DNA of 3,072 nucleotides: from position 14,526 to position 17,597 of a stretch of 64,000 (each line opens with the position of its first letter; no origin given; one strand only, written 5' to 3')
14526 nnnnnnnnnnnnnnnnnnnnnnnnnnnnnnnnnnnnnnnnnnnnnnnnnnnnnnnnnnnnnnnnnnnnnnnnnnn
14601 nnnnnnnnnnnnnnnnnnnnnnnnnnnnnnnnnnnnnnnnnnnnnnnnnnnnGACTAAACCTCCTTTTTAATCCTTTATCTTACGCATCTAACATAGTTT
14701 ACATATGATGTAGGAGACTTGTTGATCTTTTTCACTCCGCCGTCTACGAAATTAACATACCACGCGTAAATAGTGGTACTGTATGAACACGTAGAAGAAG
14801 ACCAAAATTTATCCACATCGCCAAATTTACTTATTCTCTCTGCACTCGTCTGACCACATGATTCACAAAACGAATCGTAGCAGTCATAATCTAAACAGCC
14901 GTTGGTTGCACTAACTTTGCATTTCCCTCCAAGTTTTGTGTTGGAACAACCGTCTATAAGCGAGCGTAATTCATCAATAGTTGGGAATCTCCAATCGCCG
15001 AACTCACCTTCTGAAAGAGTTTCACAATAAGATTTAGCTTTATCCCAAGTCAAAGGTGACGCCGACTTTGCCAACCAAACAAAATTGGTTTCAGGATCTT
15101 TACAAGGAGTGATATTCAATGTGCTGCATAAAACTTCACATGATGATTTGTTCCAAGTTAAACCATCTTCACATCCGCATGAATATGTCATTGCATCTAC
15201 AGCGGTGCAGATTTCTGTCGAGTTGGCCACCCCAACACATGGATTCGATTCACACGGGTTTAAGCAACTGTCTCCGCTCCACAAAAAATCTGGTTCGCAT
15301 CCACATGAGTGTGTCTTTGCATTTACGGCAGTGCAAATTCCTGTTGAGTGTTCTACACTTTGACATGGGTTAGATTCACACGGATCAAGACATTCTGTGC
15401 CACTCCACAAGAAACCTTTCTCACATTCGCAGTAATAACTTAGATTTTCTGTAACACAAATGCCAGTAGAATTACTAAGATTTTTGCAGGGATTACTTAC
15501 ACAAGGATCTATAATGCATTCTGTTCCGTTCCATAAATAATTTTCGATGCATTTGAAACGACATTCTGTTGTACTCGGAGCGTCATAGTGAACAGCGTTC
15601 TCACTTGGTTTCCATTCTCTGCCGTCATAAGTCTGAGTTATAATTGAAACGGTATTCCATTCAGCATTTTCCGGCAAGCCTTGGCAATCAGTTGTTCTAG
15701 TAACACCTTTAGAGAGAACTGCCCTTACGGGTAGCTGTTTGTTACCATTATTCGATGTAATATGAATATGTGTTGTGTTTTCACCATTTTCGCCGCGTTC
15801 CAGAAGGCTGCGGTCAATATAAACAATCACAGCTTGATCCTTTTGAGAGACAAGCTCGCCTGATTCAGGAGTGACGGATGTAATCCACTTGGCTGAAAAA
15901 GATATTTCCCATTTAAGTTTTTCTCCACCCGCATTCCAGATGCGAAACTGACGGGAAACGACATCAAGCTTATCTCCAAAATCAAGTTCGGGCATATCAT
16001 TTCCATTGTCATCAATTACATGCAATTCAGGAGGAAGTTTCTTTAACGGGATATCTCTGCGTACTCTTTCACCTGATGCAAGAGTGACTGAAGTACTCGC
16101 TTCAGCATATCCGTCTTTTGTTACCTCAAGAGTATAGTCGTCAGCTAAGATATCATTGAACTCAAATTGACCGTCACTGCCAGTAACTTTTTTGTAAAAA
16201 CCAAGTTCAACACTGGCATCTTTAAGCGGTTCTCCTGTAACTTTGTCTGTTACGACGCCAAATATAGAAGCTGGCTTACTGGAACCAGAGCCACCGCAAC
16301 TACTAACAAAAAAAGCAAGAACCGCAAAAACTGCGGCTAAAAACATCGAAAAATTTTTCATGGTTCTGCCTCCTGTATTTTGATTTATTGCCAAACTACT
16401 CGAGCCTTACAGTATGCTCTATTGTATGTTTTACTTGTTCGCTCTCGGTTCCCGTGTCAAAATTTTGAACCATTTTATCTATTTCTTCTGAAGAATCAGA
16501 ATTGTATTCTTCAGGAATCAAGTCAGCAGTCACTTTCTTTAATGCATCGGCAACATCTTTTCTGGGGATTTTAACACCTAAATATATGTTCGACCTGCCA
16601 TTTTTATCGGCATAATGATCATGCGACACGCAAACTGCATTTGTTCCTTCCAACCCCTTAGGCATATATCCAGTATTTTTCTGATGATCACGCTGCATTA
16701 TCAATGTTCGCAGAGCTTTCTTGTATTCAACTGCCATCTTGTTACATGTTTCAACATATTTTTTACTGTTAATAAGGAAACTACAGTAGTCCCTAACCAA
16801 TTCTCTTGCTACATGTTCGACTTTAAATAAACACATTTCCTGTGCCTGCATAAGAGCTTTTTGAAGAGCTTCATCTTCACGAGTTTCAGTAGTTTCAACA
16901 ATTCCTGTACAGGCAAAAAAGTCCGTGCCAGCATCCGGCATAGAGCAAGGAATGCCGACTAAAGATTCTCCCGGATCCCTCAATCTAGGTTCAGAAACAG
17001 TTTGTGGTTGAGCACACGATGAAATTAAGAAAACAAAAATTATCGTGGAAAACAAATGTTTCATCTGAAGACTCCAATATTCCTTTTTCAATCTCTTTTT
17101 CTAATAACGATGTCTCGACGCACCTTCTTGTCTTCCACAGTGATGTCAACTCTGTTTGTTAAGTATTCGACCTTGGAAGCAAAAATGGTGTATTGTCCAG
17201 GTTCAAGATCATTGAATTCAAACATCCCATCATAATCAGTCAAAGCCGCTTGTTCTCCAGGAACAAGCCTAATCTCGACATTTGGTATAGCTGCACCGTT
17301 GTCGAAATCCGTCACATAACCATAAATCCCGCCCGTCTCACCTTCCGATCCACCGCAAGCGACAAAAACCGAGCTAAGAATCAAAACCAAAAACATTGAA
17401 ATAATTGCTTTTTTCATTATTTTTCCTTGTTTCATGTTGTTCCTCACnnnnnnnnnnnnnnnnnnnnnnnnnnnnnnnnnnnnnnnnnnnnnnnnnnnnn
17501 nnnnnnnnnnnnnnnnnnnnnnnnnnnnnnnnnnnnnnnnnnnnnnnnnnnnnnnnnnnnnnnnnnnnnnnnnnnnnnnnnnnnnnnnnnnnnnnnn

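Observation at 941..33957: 33-kb single-strand array of about 30 paralogous secreted/lipoprotein genes, at least 15 ending in the WRLP...RCVR (Fib_succ_major-like) domain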

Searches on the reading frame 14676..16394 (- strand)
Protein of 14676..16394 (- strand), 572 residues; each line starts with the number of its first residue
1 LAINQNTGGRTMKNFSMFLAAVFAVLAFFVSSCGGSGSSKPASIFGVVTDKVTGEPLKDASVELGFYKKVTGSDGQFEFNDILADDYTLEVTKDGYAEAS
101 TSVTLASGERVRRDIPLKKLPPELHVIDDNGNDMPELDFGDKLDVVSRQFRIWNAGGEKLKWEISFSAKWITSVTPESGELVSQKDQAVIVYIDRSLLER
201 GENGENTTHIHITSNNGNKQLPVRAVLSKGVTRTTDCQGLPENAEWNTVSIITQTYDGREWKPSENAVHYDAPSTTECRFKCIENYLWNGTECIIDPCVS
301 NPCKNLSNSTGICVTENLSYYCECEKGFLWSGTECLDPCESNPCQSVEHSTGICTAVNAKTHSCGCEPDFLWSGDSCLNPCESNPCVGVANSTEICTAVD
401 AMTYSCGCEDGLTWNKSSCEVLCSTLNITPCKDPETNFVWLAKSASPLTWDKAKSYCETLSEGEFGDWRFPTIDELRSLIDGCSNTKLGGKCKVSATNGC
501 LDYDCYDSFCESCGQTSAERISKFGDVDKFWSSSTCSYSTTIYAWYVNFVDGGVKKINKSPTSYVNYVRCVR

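Call 4: search_protein_families(library=pfam, proteins=[window:14676-16394:-], max_evalue=0.01)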
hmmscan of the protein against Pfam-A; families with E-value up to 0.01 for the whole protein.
window:14676-16394:- (572 aa): 6 families
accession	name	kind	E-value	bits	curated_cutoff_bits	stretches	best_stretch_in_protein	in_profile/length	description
PF07603.17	Lcl_C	-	5.9e-19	68.9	34.9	1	432-569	4-117/117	Lcl C-terminal domain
PF13620.12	CarboxypepD_reg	-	2.2e-13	50.8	32.3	1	43-117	1-81/82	Carboxypeptidase regulatory-like domain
PF13715.12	CarbopepD_reg_2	-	4.7e-08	33.4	32.2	1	44-113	1-72/88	CarboxypepD_reg-like domain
PF22076.2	Cep192_D6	-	4.7e-06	27.2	35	1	146-224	22-99/101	Cep192 domain 6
PF08308.17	PEGA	-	0.00065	20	20.8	1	84-119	34-69/71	PEGA domain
PF19190.6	BACON_2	-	0.001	19.4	25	1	148-203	21-75/94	Viral BACON domain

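Call 5: search_protein_families(library=ncbifam, proteins=[window:14676-16394:-], max_evalue=0.01)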
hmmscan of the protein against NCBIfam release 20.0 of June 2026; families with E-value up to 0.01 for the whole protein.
window:14676-16394:- (572 aa): 1 family
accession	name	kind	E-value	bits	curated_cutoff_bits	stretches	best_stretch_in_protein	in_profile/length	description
NF052345.1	S_layer_anammox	exception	3.1e-08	31.5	1400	1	41-118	1312-1392/1596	Kustd1514 family S-layer glycoprotein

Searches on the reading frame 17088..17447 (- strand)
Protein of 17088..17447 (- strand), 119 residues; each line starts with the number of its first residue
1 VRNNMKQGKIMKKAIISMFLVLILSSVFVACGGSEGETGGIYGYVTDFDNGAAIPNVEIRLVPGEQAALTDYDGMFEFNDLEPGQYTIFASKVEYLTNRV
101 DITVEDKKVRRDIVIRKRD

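Call 6: search_protein_families(library=pfam, proteins=[window:17088-17447:-], max_evalue=0.01)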
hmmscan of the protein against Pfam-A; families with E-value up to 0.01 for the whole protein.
window:17088-17447:- (119 aa): 6 families
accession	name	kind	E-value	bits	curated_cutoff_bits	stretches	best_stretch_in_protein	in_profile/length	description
PF13620.12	CarboxypepD_reg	-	7.9e-13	49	32.3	1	41-110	2-75/82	Carboxypeptidase regulatory-like domain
PF13715.12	CarbopepD_reg_2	-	1.5e-11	44.6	32.2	1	41-110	1-70/88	CarboxypepD_reg-like domain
PF09430.16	EMC7_beta-sandw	-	1.4e-05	25.7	26.6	1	52-111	5-66/122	ER membrane protein complex subunit 7, beta-sandwich domain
PF17802.7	SpaA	-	0.00027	21.5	23.1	1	46-108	8-80/91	Prealbumin-like fold domain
PF17210.9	SdrD_B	-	0.00086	19.9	29.7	1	52-94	22-68/112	SdrD B-like domain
PF23193.1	NOMO_3rd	-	0.0013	19.2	27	0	66-94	60-88/120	NOMO third transthyretin-like domain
